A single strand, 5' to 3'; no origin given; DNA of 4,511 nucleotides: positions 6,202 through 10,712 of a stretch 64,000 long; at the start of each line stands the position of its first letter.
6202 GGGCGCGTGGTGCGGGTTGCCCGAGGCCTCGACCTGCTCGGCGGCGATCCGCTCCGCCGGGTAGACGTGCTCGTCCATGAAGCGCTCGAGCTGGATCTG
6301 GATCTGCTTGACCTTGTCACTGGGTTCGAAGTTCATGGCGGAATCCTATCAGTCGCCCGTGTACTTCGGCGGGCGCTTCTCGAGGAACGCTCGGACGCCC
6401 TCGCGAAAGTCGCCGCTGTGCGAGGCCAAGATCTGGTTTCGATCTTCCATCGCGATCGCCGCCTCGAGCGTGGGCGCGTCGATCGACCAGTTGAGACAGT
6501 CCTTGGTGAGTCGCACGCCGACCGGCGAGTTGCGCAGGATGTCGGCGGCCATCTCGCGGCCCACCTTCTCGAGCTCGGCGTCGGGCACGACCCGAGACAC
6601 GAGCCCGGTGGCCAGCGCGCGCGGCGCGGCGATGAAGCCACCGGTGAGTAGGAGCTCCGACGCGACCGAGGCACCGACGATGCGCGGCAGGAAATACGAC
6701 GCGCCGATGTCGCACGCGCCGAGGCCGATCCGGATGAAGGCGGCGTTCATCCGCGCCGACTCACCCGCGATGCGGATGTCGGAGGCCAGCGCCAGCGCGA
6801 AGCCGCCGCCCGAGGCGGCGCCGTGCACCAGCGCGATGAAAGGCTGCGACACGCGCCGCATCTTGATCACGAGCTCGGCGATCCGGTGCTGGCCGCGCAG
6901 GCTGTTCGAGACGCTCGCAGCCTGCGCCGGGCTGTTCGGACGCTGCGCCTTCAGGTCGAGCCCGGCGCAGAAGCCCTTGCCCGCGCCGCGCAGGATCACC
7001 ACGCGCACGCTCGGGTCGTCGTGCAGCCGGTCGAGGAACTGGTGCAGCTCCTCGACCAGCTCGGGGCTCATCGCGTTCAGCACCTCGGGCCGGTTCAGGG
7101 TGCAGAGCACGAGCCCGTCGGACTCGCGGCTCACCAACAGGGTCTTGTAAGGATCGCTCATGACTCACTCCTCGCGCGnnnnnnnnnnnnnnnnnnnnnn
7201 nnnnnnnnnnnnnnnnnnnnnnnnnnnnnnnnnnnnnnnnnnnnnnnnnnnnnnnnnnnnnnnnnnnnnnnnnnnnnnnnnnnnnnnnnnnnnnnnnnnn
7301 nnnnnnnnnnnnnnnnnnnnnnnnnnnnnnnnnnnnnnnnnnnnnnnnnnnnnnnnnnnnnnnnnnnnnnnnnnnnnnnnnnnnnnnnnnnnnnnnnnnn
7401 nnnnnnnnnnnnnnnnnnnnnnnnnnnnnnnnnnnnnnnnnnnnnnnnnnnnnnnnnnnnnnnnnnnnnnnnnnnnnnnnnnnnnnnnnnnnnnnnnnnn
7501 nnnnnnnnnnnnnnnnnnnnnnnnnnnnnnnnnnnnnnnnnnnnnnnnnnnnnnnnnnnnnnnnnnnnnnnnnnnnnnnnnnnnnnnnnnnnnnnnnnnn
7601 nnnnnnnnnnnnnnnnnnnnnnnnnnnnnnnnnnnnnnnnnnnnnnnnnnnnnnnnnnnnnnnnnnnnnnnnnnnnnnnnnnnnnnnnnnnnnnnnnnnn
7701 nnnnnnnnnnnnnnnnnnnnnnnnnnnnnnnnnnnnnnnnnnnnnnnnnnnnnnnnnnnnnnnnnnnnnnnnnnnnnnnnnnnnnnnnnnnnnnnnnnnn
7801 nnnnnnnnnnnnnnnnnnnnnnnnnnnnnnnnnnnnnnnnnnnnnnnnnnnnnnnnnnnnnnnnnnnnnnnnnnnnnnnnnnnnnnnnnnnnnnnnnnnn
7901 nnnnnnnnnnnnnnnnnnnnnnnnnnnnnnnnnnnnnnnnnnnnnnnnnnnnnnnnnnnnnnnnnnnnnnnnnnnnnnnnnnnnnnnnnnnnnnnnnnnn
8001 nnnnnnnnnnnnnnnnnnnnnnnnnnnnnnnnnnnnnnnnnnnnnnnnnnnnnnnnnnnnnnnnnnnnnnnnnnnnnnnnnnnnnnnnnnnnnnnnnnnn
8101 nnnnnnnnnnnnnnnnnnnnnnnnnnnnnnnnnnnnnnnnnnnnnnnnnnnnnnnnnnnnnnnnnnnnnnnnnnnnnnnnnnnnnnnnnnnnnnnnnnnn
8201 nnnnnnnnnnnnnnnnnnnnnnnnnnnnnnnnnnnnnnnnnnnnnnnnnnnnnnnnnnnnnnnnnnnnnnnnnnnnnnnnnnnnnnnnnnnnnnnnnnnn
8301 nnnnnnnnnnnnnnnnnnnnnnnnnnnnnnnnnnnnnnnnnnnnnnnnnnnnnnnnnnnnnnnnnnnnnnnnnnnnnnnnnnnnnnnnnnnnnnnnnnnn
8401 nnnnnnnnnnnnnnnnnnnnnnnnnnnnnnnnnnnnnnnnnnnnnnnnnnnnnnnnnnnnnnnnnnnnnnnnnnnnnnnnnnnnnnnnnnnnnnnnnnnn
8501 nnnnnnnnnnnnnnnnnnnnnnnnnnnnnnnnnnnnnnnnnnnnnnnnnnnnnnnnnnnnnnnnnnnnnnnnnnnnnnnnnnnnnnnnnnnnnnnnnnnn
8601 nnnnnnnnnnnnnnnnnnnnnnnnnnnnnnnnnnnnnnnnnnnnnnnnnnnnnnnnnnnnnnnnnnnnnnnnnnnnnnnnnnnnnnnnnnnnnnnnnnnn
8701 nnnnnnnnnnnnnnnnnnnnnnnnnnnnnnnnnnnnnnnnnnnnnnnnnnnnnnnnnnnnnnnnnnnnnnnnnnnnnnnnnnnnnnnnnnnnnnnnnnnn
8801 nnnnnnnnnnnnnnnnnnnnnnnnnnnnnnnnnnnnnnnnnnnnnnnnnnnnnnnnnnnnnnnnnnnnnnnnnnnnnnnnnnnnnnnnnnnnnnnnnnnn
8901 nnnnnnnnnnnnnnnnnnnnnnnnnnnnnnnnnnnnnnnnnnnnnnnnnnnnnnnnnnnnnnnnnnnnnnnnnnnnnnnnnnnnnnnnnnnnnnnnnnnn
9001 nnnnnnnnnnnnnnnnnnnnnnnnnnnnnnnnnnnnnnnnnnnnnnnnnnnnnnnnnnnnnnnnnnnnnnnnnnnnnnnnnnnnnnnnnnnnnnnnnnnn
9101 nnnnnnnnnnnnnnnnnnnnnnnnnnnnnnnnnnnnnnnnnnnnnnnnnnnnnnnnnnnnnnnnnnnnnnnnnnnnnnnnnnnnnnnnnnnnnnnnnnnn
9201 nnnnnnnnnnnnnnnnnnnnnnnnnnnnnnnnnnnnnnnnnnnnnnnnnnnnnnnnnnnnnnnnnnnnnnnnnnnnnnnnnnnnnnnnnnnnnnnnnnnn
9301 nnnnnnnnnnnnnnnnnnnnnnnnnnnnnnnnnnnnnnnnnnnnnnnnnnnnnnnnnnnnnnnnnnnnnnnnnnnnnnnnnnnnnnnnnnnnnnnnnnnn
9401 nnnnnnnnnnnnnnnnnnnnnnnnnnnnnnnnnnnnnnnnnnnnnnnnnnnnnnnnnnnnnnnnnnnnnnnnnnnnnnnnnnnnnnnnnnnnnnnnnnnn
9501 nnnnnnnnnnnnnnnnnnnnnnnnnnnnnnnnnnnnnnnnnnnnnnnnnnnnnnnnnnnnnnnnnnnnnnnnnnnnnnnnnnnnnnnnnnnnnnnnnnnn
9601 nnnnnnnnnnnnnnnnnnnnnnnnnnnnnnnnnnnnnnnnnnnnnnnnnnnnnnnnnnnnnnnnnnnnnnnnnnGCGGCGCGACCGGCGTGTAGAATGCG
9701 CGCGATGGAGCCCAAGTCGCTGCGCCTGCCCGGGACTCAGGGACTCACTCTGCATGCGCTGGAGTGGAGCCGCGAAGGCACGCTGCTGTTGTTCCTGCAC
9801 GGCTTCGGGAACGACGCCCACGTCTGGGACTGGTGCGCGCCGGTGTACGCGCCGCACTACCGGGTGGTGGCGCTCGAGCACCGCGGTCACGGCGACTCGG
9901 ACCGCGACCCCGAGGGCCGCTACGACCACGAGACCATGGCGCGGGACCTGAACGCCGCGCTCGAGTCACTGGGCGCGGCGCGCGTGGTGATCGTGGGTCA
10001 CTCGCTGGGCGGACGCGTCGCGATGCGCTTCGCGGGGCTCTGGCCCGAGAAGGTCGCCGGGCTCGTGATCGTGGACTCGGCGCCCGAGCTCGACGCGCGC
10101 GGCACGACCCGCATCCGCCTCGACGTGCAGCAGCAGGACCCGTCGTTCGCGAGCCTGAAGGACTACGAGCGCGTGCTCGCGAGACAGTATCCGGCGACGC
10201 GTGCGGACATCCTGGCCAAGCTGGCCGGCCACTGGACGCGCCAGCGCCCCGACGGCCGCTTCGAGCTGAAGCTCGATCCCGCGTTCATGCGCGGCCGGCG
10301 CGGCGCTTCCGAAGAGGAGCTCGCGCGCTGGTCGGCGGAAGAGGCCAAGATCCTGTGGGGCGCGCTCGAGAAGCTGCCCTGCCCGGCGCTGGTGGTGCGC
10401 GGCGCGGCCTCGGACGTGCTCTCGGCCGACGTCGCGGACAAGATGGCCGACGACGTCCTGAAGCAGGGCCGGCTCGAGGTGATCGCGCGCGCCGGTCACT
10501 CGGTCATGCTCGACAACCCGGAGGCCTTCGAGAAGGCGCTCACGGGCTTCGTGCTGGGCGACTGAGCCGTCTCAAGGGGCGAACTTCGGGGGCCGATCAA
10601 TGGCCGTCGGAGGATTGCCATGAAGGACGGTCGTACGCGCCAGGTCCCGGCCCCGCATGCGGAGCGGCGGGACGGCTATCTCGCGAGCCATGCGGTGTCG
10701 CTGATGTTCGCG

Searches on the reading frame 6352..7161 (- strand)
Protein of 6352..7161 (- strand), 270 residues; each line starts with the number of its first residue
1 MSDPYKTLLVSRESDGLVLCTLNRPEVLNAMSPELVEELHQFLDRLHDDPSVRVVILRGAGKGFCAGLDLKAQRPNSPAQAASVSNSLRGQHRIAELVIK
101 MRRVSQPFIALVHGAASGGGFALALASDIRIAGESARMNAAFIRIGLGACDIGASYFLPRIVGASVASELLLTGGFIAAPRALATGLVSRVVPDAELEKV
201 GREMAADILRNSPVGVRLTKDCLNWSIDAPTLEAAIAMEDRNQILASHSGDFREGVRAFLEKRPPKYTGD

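Call 15: search_protein_families(library=pfam, proteins=[window:6352-7161:-], max_evalue=0.001)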
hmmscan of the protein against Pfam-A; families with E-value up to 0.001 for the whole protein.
window:6352-7161:- (270 aa): 2 families
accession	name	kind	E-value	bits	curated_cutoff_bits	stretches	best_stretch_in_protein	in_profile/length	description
PF00378.25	ECH_1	-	4.4e-58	197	27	1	14-269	3-250/251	Enoyl-CoA hydratase/isomerase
PF16113.10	ECH_2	-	3.4e-41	142.3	27.2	1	19-205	3-185/335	Enoyl-CoA hydratase/isomerase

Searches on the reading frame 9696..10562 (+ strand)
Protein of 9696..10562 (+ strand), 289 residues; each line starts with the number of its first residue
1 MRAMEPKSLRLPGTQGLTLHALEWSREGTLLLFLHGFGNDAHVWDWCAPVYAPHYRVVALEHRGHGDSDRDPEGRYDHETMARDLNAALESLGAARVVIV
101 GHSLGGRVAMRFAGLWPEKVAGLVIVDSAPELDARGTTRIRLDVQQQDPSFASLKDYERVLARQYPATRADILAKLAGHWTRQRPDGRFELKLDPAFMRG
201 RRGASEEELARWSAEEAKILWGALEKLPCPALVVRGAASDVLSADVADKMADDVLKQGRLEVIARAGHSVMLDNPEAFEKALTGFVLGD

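Call 15: search_protein_families(library=pfam, proteins=[window:9696-10562:+], max_evalue=0.001)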
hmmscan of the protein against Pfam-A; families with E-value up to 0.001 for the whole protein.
window:9696-10562:+ (289 aa): 9 families
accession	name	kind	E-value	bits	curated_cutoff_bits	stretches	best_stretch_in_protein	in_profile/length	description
PF00561.26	Abhydrolase_1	-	5.8e-30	105.2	25.8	1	30-275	2-245/245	alpha/beta hydrolase fold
PF12697.13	Abhydrolase_6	-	9.2e-27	95.5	26.3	1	31-280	1-216/217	Alpha/beta hydrolase family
PF12146.15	Hydrolase_4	-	9.5e-16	58.3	27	1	30-273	6-237/239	Serine aminopeptidase, S33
PF03096.20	Ndr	-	2.4e-06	27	23.3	0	79-131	83-135/283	Ndr family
PF00975.26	Thioesterase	-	0.00011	22.9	26.4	1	30-144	3-118/226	Thioesterase domain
PF20408.4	Abhydrolase_11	-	0.00021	21.5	27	0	78-125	57-104/193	Alpha/beta hydrolase domain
PF12695.13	Abhydrolase_5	-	0.00031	21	27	0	95-137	57-98/164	Alpha/beta hydrolase family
PF07819.20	PGAP1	-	0.00048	20.4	24.3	1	94-130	90-128/233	PGAP1-like alpha/beta domain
PF06821.19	Ser_hydrolase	-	0.00091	19.6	22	0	84-180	45-141/172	Serine hydrolase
